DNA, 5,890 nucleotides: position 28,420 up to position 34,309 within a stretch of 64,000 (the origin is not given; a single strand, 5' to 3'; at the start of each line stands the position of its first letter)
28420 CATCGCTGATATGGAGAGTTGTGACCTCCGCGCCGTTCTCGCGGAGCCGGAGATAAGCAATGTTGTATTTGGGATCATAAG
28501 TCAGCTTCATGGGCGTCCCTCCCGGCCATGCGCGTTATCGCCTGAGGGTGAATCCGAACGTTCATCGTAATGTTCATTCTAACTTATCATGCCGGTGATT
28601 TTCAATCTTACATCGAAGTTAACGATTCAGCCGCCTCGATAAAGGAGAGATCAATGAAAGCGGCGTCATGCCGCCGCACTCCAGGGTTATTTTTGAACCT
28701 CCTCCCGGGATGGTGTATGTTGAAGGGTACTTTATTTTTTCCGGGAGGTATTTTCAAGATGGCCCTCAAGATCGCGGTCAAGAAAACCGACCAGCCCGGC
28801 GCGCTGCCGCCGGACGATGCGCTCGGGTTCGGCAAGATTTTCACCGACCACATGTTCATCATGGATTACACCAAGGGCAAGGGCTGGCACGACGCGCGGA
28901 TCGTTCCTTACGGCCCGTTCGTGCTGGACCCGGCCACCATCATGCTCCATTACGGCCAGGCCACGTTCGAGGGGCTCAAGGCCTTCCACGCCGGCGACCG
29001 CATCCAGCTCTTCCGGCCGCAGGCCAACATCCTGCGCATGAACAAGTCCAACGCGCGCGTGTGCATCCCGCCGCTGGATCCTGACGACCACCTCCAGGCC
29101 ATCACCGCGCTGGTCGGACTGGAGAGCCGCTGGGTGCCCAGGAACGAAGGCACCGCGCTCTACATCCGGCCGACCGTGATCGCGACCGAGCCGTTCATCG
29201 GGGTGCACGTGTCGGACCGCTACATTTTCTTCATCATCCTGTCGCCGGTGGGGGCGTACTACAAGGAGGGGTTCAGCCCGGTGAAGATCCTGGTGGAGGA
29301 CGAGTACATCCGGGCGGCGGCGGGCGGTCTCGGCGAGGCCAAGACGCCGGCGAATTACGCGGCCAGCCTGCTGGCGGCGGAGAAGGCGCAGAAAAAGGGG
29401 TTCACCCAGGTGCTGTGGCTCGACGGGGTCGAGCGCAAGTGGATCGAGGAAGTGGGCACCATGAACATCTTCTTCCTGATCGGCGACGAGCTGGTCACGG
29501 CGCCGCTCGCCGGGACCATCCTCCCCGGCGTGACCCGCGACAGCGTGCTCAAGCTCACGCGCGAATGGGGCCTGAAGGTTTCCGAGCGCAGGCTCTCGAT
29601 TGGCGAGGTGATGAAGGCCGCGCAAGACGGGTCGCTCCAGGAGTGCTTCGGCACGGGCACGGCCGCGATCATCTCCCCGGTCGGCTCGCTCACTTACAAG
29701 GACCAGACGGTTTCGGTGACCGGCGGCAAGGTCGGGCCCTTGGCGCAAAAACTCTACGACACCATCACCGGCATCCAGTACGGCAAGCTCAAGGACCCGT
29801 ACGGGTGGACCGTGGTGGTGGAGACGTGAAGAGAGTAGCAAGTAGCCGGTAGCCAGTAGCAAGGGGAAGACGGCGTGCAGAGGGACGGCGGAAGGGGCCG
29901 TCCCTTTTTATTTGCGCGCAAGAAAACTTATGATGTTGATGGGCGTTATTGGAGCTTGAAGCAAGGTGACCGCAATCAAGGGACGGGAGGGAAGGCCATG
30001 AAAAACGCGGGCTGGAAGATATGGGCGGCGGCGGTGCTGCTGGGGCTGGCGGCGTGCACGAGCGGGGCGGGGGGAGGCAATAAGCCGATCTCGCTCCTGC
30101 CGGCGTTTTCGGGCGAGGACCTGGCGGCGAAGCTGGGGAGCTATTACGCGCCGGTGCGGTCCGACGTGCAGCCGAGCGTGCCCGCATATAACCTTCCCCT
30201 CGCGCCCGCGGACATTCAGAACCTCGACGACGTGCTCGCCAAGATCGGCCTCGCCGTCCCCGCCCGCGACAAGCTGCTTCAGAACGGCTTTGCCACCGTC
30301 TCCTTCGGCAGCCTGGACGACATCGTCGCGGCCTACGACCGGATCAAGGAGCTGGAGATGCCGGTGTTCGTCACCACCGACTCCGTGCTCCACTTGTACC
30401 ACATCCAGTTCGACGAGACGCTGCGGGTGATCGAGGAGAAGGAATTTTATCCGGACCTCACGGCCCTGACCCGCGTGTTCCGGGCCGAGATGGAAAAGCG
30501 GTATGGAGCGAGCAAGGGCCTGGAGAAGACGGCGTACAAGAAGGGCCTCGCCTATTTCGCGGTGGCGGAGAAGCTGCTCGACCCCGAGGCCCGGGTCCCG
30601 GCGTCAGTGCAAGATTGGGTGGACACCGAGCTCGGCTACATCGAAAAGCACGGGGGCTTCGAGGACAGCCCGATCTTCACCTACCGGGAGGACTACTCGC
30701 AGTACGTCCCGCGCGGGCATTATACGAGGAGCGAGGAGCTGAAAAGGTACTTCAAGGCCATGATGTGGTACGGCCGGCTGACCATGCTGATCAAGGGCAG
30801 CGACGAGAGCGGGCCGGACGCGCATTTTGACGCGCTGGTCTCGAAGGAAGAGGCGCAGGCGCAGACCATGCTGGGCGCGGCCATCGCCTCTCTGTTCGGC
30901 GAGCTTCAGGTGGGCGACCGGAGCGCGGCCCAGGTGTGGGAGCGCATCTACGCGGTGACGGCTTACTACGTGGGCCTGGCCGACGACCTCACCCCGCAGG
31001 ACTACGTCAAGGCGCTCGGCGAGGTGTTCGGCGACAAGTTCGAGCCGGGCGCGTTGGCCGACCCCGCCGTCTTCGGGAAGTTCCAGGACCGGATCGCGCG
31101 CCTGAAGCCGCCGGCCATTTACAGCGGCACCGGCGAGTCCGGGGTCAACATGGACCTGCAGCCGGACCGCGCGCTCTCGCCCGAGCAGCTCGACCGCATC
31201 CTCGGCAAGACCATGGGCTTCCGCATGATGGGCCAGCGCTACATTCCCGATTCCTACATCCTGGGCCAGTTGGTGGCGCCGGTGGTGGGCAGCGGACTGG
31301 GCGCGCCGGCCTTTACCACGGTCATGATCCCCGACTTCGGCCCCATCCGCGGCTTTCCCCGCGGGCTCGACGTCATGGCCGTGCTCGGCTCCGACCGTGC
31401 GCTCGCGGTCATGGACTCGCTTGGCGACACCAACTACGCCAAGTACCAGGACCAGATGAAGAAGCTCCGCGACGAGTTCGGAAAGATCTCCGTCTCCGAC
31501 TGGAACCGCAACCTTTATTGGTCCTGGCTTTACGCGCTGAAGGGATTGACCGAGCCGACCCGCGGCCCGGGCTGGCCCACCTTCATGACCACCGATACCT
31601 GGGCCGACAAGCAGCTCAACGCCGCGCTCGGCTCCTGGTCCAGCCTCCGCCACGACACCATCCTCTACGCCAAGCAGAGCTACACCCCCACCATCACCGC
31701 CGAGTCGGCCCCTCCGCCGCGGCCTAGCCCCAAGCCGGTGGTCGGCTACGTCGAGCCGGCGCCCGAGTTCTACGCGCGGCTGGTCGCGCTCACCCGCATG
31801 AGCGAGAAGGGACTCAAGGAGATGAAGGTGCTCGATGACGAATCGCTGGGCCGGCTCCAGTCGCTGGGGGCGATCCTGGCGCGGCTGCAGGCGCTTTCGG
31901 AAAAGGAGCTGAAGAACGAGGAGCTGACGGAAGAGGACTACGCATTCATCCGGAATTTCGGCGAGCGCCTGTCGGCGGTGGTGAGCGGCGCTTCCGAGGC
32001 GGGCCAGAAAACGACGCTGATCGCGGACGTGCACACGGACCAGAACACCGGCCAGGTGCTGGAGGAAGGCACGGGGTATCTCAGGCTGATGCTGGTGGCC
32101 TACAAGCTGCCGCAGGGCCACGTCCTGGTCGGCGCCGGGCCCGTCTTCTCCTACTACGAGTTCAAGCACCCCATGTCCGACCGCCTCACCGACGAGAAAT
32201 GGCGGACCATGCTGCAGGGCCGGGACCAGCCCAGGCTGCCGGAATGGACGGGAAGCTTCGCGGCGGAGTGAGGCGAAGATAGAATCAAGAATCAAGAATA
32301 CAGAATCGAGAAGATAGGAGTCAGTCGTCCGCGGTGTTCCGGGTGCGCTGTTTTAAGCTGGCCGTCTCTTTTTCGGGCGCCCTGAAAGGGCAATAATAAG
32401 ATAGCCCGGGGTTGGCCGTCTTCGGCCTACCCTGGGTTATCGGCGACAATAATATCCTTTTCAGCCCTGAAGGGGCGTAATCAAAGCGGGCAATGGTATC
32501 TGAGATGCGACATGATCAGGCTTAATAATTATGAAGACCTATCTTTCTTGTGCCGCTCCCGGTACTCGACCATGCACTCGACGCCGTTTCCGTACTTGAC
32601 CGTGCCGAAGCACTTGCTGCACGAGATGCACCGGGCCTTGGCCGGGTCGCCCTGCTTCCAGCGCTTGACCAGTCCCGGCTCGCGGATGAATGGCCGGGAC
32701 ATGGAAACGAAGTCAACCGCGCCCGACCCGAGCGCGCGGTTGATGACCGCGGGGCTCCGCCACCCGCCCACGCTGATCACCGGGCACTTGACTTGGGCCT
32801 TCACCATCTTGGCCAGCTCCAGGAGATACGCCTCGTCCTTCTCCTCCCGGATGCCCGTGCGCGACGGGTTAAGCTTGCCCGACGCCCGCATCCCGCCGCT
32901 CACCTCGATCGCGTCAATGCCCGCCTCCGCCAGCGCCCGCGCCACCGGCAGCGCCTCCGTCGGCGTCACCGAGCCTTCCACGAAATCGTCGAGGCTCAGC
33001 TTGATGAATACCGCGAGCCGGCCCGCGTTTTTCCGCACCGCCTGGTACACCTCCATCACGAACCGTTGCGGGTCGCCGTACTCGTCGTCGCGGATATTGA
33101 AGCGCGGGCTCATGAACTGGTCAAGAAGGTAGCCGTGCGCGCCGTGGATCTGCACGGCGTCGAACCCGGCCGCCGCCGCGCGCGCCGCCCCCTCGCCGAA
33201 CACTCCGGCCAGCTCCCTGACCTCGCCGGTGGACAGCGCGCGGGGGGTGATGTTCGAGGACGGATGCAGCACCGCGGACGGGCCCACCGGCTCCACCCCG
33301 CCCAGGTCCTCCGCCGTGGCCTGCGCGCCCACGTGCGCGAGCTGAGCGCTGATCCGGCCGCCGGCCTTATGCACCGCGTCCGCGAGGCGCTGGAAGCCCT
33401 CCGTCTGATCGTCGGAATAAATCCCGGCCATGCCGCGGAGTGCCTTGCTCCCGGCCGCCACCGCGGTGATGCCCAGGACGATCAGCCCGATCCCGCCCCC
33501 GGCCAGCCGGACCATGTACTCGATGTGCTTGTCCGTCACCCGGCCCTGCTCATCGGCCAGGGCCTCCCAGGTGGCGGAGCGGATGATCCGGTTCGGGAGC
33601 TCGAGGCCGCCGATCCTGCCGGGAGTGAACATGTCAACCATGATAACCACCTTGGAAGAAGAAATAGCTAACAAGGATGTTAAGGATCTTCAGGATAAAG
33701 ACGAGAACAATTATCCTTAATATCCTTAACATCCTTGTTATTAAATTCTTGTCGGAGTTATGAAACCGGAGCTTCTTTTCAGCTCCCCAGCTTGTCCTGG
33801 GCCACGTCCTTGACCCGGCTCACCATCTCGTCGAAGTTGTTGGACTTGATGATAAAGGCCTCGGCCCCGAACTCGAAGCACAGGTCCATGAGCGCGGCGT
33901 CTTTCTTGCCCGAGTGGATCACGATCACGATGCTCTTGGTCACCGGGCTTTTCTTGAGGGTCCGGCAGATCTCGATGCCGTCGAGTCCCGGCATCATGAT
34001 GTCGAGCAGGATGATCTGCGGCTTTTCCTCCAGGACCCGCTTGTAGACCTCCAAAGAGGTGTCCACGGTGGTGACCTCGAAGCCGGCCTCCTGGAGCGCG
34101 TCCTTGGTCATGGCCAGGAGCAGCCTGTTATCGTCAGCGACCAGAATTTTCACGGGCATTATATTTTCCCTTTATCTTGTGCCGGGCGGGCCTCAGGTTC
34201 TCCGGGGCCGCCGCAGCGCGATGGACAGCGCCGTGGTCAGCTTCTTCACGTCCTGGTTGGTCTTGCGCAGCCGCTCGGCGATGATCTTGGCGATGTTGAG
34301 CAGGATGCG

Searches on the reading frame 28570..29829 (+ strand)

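Call 85: search_protein_families(library=pfam, proteins=[window:28570-29829:+], max_evalue=0.00001)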
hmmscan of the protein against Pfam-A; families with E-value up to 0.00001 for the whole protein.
window:28570-29829:+ (419 aa): 1 family
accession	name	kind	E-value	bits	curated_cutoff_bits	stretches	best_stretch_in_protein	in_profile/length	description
PF01063.24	Aminotran_4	-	4.1e-30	105.7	28.5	1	133-373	3-222/223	Amino-transferase class IV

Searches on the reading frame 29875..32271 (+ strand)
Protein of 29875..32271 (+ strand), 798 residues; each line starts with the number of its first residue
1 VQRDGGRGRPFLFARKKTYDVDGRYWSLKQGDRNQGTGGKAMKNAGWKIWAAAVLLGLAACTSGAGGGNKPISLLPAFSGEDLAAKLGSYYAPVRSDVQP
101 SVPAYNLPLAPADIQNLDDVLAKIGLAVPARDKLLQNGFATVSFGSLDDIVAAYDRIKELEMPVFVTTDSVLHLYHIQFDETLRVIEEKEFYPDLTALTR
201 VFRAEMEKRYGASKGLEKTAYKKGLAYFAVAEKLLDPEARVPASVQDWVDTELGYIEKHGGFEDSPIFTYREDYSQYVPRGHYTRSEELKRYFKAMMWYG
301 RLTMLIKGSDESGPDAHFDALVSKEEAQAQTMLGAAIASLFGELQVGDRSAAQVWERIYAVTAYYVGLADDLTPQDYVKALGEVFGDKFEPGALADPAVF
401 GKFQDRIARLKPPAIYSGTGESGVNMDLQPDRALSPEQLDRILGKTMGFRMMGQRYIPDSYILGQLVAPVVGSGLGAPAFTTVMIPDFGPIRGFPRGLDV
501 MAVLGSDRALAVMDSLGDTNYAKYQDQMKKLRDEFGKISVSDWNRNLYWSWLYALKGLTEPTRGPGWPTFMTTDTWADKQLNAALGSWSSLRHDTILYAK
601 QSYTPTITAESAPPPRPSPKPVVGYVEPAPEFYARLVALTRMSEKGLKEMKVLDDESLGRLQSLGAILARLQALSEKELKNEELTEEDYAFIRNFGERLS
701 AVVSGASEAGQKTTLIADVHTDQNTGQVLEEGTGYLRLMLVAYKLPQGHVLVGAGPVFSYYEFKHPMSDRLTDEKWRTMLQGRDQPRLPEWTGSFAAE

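Call 85: search_protein_families(library=pfam, proteins=[window:29875-32271:+], max_evalue=0.00001)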
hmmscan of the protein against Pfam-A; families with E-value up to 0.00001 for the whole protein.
window:29875-32271:+ (798 aa): 1 family
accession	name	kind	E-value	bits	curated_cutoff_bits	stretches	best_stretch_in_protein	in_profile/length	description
PF11369.13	DUF3160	-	3.6e-205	683.6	25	1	130-792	4-632/632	Protein of unknown function (DUF3160)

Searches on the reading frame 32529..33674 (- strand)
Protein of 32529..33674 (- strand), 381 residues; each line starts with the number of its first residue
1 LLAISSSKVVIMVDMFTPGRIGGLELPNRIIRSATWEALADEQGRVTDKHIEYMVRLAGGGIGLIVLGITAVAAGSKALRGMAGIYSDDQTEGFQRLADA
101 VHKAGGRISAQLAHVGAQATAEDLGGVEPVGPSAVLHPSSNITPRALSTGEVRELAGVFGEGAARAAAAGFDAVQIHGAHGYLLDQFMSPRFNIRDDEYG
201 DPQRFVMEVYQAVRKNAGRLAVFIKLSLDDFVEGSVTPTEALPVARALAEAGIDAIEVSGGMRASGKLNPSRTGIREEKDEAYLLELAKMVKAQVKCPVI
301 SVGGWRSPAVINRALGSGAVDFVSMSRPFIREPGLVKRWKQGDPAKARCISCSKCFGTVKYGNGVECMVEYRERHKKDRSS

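Call 85: search_protein_families(library=pfam, proteins=[window:32529-33674:-], max_evalue=0.00001)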
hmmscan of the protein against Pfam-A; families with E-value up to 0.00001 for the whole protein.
window:32529-33674:- (381 aa): 1 family
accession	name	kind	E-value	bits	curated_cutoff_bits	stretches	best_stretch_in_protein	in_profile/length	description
PF00724.26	Oxidored_FMN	-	2.9e-58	198.2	27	1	14-343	1-339/342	NADH:flavin oxidoreductase / NADH oxidase family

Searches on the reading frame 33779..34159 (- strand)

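Call 85: search_protein_families(library=pfam, proteins=[window:33779-34159:-], max_evalue=0.00001)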
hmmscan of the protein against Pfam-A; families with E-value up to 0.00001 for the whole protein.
window:33779-34159:- (126 aa): 1 family
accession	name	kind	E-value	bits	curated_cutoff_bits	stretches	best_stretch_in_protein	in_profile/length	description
PF00072.30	Response_reg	-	3.1e-23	82.5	30.2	1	5-117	1-111/111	Response regulator receiver domain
